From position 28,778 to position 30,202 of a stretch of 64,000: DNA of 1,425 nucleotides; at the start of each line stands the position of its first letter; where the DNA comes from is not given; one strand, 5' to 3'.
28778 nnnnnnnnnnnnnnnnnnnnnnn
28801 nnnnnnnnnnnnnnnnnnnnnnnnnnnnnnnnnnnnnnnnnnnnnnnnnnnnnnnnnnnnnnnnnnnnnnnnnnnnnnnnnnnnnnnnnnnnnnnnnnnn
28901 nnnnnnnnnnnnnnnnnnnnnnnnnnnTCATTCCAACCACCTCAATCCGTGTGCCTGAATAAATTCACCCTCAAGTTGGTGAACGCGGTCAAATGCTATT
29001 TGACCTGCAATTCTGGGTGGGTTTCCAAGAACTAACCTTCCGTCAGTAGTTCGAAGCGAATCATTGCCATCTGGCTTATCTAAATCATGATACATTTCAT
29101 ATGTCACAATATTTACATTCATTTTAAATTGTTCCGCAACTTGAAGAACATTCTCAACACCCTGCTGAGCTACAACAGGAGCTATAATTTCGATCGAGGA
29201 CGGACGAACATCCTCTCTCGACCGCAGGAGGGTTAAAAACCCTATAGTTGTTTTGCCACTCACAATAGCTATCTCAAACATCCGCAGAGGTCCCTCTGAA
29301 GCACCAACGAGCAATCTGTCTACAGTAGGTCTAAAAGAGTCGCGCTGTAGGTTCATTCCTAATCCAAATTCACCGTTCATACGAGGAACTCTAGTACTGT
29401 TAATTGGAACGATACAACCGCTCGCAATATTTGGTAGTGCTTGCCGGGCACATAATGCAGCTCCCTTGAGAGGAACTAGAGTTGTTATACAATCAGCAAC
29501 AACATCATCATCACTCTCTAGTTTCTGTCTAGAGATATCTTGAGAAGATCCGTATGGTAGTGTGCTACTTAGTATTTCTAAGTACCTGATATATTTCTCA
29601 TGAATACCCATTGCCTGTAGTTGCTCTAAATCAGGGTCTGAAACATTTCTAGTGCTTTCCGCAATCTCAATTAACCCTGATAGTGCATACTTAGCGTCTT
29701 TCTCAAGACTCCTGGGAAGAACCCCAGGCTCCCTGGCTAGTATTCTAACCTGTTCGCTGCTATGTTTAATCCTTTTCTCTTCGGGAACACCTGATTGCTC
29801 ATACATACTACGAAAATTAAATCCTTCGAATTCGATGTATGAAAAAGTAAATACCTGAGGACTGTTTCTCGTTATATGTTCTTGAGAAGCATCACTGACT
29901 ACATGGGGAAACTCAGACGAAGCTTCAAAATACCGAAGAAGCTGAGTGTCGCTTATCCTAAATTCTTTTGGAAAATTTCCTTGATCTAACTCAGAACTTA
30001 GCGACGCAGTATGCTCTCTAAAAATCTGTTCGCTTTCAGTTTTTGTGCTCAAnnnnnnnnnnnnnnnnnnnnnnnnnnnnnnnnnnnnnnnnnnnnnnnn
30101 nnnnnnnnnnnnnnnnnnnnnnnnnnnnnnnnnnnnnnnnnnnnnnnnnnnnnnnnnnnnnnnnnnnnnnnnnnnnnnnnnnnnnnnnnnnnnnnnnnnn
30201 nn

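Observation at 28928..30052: UPRTase-like domain with a rewritten PRPP loop, fused to an unknown ~200-aa N-terminal domain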

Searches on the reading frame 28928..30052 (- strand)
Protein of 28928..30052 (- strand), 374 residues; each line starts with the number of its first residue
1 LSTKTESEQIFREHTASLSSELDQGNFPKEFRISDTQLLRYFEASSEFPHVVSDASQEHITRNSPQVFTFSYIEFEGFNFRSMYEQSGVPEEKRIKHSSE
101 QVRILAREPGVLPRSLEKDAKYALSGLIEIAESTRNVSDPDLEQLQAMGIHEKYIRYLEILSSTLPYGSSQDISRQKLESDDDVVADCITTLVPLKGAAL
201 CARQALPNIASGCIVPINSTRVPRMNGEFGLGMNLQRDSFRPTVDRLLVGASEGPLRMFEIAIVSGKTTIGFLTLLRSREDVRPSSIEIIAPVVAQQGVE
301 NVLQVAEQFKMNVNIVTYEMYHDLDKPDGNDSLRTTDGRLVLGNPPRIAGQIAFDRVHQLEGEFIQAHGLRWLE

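Call 3: search_protein_families(library=pfam, proteins=[window:28928-30052:-], max_evalue=1)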
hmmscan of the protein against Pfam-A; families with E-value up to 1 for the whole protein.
window:28928-30052:- (374 aa): 1 family
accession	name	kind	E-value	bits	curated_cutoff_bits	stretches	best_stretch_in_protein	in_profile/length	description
PF14681.12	UPRTase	-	0.027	14.4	27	1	263-325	130-187/206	Uracil phosphoribosyltransferase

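Call 4: search_protein_families(library=ncbifam, proteins=[window:28928-30052:-], max_evalue=1)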
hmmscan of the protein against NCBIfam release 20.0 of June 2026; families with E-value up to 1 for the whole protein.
window:28928-30052:- (374 aa): 2 families
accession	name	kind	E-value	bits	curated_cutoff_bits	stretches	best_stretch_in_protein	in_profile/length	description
NF008164.0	PRK10917.1-2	equivalog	0.04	12.2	785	1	256-317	299-360/704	ATP-dependent DNA helicase RecG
NF008168.0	PRK10917.2-2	equivalog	0.1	10.8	718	1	263-356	395-487/795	ATP-dependent DNA helicase RecG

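Call 5: find_homologous_proteins(query=window:28928-30052:-, max_evalue=0.001)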
Query window:28928-30052:- (374 aa): 2 proteins with E <= 0.001 among 3436 candidates.
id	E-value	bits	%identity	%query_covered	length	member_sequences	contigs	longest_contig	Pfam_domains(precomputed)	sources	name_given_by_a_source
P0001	3.9e-244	827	100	100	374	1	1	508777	-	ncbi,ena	-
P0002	5.0e-18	83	29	79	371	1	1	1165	-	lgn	-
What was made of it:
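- Only two database relatives were found by word-indexed search (call 5).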

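Call 6: search_solved_structures(query=window:28928-30052:-, max_evalue=10, show_alignments=3)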
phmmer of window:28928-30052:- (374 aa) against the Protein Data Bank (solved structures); distinct sequences matched with E-value up to 10: 5.
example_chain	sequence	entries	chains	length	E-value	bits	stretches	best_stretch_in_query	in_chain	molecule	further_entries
8bmr_A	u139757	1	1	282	0.75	12.1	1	293-350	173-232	Energy-coupling factor transporter ATP-binding protein EcfA1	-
8bms_A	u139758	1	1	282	0.76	12.1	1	293-350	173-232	Energy-coupling factor transporter ATP-binding protein EcfA1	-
5d3m_A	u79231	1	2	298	0.79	12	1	293-350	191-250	Energy-coupling factor transporter ATP-binding protein EcfA1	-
5jsz_A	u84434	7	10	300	0.81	12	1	293-350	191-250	Energy-coupling factor transporter ATP-binding protein EcfA1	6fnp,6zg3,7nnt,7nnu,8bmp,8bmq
8v3b_a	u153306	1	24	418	5.4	9.3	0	99-148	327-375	O43_129_+4 component B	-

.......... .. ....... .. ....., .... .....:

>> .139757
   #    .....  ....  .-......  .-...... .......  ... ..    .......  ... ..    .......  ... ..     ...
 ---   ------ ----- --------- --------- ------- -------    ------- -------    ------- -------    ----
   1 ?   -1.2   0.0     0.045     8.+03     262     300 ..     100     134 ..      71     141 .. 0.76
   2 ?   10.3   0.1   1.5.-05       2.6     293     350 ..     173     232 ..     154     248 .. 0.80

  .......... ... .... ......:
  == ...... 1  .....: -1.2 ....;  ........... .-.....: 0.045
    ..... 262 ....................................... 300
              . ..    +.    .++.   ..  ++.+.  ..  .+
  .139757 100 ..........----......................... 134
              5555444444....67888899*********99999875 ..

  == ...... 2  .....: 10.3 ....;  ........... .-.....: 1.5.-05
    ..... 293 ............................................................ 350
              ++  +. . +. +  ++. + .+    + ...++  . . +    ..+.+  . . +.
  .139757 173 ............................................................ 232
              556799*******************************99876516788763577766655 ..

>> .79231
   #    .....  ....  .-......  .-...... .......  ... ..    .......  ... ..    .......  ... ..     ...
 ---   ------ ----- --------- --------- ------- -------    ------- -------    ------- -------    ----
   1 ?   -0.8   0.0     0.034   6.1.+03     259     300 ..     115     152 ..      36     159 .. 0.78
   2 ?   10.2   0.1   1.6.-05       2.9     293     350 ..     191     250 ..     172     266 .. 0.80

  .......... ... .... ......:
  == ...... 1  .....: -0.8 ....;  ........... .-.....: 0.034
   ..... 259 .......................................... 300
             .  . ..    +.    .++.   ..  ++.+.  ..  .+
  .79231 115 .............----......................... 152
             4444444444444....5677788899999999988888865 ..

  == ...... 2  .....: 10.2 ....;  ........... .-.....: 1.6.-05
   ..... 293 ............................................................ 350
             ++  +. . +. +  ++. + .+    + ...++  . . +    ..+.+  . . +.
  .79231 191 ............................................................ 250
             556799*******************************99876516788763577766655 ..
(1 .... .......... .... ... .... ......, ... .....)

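Call 8: find_encoding_contigs(protein=P0001, flank=10000, max_places=3)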
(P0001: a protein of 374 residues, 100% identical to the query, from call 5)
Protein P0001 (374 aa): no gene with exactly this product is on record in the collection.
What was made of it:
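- Tried and rejected: find_encoding_contigs had no record for the window protein itself (call 8).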

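Call 13: search_solved_structures(query=A1, max_evalue=10, show_alignments=4)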
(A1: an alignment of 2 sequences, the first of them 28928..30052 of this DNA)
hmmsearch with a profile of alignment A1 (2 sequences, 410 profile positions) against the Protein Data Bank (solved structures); distinct sequences matched with E-value up to 10: 3.
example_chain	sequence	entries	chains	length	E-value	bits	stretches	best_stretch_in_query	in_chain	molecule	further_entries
1whu_A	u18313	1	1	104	0.58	12.4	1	8-64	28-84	polynucleotide phosphorylase; 3'-5' RNA exonuclease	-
6cb6_A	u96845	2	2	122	0.88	11.8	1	182-240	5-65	Protein A6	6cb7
5utt_A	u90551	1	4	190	2.3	10.4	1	293-327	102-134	Sortase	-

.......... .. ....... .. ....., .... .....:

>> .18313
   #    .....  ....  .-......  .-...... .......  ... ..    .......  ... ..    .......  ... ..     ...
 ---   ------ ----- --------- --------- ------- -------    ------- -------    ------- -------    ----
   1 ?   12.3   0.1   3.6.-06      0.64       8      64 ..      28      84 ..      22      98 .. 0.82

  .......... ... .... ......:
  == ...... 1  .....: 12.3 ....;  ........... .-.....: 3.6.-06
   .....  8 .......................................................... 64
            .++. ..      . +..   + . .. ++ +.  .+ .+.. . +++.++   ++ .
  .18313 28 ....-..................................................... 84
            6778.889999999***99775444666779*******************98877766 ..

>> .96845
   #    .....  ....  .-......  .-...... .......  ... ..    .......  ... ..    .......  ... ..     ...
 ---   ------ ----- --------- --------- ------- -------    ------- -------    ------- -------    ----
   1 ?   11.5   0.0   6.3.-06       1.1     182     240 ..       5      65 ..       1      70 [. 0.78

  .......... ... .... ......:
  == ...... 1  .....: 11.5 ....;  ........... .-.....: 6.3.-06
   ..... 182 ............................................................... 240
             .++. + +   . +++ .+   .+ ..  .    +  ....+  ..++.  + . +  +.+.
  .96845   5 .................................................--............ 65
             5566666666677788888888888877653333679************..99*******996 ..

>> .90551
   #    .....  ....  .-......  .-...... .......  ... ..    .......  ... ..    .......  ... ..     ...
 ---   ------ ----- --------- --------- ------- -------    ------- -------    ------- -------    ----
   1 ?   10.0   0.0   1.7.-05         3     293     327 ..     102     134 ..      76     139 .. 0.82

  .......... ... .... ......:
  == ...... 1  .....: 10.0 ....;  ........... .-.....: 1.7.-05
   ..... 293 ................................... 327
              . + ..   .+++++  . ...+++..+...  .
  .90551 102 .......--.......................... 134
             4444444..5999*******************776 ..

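Call 18: predict_structure(alignment_id=A1)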
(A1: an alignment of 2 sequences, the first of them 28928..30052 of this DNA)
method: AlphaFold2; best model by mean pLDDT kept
length: 374 residues; sequences in the alignment: 2
mean_pLDDT: 36.2   pTM: 0.30
mean pLDDT of the five models: 36.2, 34.8, 33.8, 33.8, 33.1
residues with pLDDT >= 90: 0; 70-90: 0; 50-70: 62; < 50: 312
segments of 3 or more residues with pLDDT < 50: 1-117, 119-121, 123-129, 131-140, 164-252, 259-268, 290-301, 316-374
pLDDT, mean of each block of 10 residues (from residue 1): 36 37 31 28 23 24 22 23 27 25 25 44 49 42 58 57 40 27 26 32 40 29 25 28 40 48 45 58 57 44 59 47 30 28 27 31 30 26
secondary structure, 60 per line:
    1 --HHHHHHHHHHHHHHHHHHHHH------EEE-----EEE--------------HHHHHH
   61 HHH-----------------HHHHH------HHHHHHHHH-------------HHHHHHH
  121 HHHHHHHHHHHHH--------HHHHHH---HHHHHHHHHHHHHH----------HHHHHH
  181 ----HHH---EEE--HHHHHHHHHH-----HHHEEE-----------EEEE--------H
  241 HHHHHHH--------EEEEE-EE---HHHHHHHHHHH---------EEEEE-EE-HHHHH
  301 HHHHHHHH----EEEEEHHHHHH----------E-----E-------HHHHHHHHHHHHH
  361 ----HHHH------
elements in order: H3-23 E30-32 E38-40 H55-63 H81-85 H92-100 H114-133 H142-147 H151-164 H175-180 E191-193 H196-205 E214-216 E228-231 H240-247 E256-260 H267-277 E287-291 H296-308 E313-317 H318-323 H348-360 H365-368
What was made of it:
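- The first AF2 model, built on two sequences, was poor (pLDDT 36; call 18).
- Tried and rejected: The first AF2 run, on a two-sequence alignment, was unusable (pLDDT 36; call 18).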

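Call 20: find_related_loci(query=A1, collection=genome_contigs, flank=8000)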
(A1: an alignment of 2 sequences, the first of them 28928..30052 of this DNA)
Query A1 (374 aa) in genome_contigs; peptide patterns used: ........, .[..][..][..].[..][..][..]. (x = any residue, [..] = any of these).
599 stretches matched a pattern, but none encodes a relative of the query by tblastn (E <= 1e-3).
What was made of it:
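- Tried and rejected: The GTDB representative-genome scan with A1 found no relative, not even the source genome (call 20).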

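Call 21: find_related_loci(query=A1, collection=metagenome_contigs, flank=8000)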
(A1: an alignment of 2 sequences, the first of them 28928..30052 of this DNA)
Query A1 (374 aa) in metagenome_contigs; peptide patterns used: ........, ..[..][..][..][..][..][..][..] (x = any residue, [..] = any of these).
600 stretches matched a pattern (row limit reached: there are more); 1 encode a relative of the query (tblastn E <= 1e-3); 1 distinct loci.
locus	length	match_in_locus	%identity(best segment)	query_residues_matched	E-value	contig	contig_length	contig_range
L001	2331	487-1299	32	52-348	3e-30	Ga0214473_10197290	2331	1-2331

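Call 23: search_protein_representatives(alignment_id=A1)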
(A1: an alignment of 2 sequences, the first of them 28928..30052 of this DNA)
Query: 2 sequences, 410 profile positions. Proteins with E-value up to 0.001 (for the whole library): 45; up to 1e-10: 35; up to 1e-30: 9. The best 45 are listed.
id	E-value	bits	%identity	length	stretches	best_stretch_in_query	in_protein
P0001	1.6e-203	692.8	-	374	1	37-410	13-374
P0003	8.8e-90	318.2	-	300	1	72-403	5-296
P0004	7.8e-88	311.7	-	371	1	60-406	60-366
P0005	5.1e-53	197.1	-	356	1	52-384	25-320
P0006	1.8e-45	172.2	-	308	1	75-381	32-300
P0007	3.6e-45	171.2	-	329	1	61-389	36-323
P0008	3.7e-39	151.4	-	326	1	158-398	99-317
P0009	7.8e-35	137.2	-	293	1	65-383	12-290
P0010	1.6e-31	126.3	-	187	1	215-381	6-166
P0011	1.5e-30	123.1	-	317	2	216-381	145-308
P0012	4.7e-29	118.1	-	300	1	53-378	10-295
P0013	2.5e-27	112.4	-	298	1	207-378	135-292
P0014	6.0e-27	111.2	-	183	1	214-383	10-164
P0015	4.3e-26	108.4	-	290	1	213-381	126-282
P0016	7.3e-26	107.6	-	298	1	91-382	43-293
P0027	1.7e-21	93.3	-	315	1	187-390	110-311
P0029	5.0e-19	85.1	-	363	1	90-394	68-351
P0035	1.3e-11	60.6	-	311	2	213-357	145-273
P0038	5.8e-08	48.7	-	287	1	63-364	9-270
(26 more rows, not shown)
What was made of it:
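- The exhaustive search found 45 homologous clusters, 35 of them below 1e-10 (call 23).
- Tried and rejected: The exhaustive HMMER search was needed (call 23).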

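Call 27: search_solved_structures(query=A2, max_evalue=10, show_alignments=3)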
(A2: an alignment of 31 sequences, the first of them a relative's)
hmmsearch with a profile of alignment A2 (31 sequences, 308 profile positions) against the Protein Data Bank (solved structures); distinct sequences matched with E-value up to 10: 13.
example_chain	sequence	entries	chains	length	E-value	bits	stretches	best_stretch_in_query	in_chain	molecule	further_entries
1j0c_A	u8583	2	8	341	0.087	15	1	211-257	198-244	1-aminocyclopropane-1-carboxylate deaminase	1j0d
1f2d_A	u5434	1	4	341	0.088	15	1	211-257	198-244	1-AMINOCYCLOPROPANE-1-CARBOXYLATE DEAMINASE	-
1j0e_A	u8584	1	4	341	0.088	15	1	211-257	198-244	1-aminocyclopropane-1-carboxylate deaminase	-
6xss_A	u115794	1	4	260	0.099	14.8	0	86-133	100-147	C4_nat_HFuse-7900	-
8jj8_F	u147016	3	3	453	0.12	14.6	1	50-134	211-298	Beta-2 adrenergic receptor,Soluble cytochrome b562 | Beta-2 adrenergic receptor,Beta-2 adrenergic receptor,Soluble cytochrome b562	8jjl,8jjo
1o5o_A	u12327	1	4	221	0.5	12.5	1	201-276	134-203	Uracil phosphoribosyltransferase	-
5cwp_A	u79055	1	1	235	0.55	12.4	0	84-133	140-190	Designed helical repeat protein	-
7v1o_A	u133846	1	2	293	0.79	11.9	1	39-70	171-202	Amine sulfotransferase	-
8e12_A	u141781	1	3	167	0.85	11.8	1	90-144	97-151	BGL14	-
5nr4_A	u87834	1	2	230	1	11.5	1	243-298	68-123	CLIP-associating protein 2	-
7kl9_E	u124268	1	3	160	1.3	11.2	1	77-132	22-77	CTC-445.2 inhibitor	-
1g9s_A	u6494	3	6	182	1.5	11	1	116-220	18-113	HYPOXANTHINE PHOSPHORIBOSYLTRANSFERASE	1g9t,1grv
9lmo_R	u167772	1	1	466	2.2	10.4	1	49-135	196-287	G-protein coupled receptor 4,Soluble cytochrome b562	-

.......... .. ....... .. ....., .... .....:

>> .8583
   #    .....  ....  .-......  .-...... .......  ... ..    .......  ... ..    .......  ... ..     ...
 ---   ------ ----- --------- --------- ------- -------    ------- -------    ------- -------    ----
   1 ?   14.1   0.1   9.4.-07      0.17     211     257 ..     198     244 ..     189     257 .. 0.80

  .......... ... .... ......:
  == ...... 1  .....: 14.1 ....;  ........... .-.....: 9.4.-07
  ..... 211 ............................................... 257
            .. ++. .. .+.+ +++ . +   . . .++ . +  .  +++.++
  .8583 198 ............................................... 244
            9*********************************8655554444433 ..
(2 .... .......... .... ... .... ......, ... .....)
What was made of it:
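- Tried and rejected: The best UPRTase hit was E 0.5 (calls 6, 13, 27).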

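Call 28: search_protein_families(library=pfam, alignment_id=A2, max_evalue=0.1)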
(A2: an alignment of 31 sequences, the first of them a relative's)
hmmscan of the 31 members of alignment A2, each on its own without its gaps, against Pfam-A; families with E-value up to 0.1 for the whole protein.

A. member 1, P0001 (374 aa): 1 family
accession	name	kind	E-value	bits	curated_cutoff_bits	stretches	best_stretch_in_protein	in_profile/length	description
PF14681.12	UPRTase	-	0.027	14.4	27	1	263-325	130-187/206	Uracil phosphoribosyltransferase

B. families by the number of members that match (of 31 scanned): 13 families
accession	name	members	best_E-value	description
PF14681.12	UPRTase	16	0.00011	Uracil phosphoribosyltransferase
PF20260.4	PUA_4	1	0.023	RNA methyltransferase PUA domain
PF03587.19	EMG1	1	0.025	EMG1/NEP1 methyltransferase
PF13334.11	DUF4094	1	0.03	Domain of unknown function (DUF4094)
PF20284.3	CTD8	1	0.037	C-terminal domain 8 of the ABC-three component (ABC-3C) systems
PF23498.1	MgtT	1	0.041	MgtT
PF07788.17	PDDEXK_10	1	0.048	PD-(D/E)XK nuclease superfamily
PF22165.2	SSO1393-like_WHD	1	0.053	SSO1393-like, winged-helix domain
PF23966.1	DUF7294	1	0.058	Domain of unknown function (DUF7294)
PF09610.15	Myco_arth_vir_N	1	0.073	Mycoplasma virulence signal region (Myco_arth_vir_N)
PF25216.1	Volactin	1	0.074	Volactin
PF11899.13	DUF3419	1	0.092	Protein of unknown function (DUF3419)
PF07575.19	Nucleopor_Nup85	1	0.093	Nup85 Nucleoporin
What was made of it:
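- On Uracil phosphoribosyltransferase (Upp, PF14681): The best family member reaches only E 1.1e-4 (call 28).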

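Call 31: find_encoding_contigs(protein=P0004, flank=6000, max_places=3)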
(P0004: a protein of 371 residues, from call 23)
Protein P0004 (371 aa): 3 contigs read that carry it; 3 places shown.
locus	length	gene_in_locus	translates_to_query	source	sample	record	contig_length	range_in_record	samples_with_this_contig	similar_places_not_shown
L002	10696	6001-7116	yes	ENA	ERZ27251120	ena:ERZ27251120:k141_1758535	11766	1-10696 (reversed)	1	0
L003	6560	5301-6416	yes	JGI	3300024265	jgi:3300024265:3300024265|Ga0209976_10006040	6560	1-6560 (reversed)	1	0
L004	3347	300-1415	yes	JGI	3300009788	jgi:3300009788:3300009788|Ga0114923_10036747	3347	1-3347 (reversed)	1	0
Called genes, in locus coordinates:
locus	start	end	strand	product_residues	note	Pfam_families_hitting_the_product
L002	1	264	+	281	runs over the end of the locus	-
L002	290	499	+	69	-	PF01165:Ribosomal_S21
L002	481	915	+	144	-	PF09424:YqeY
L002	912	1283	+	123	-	PF02130:YbeY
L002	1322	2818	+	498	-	PF13177:DNA_pol3_delta2, PF00004:AAA, PF07728:AAA_5 (faint), PF13401:AAA_22 (faint), PF22608:DNAX_ATPase_lid (weak), PF20964:DnaX_C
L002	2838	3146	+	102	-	PF02575:YbaB_DNA_bd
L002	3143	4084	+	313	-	PF00294:PfkB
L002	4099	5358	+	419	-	PF05221:AdoHcyase, PF02826:2-Hacid_dh_C, PF00670:AdoHcyase_NAD, PF07991:KARI_N (weak)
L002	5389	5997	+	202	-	PF21176:RecR_HhH, PF02132:RecR_ZnF (weak), PF01751:Toprim, PF13662:Toprim_4, PF21175:RecR_C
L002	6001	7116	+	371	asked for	-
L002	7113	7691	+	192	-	-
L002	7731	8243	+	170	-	-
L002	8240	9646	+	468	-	PF00133:tRNA-synt_1 (faint), PF01406:tRNA-synt_1e, PF09334:tRNA-synt_1g (weak), PF23493:CysS_C (weak)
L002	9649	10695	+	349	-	?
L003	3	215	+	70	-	PF09424:YqeY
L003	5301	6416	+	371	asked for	-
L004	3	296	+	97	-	?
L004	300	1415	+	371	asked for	-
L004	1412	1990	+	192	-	-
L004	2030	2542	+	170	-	-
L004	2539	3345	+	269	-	?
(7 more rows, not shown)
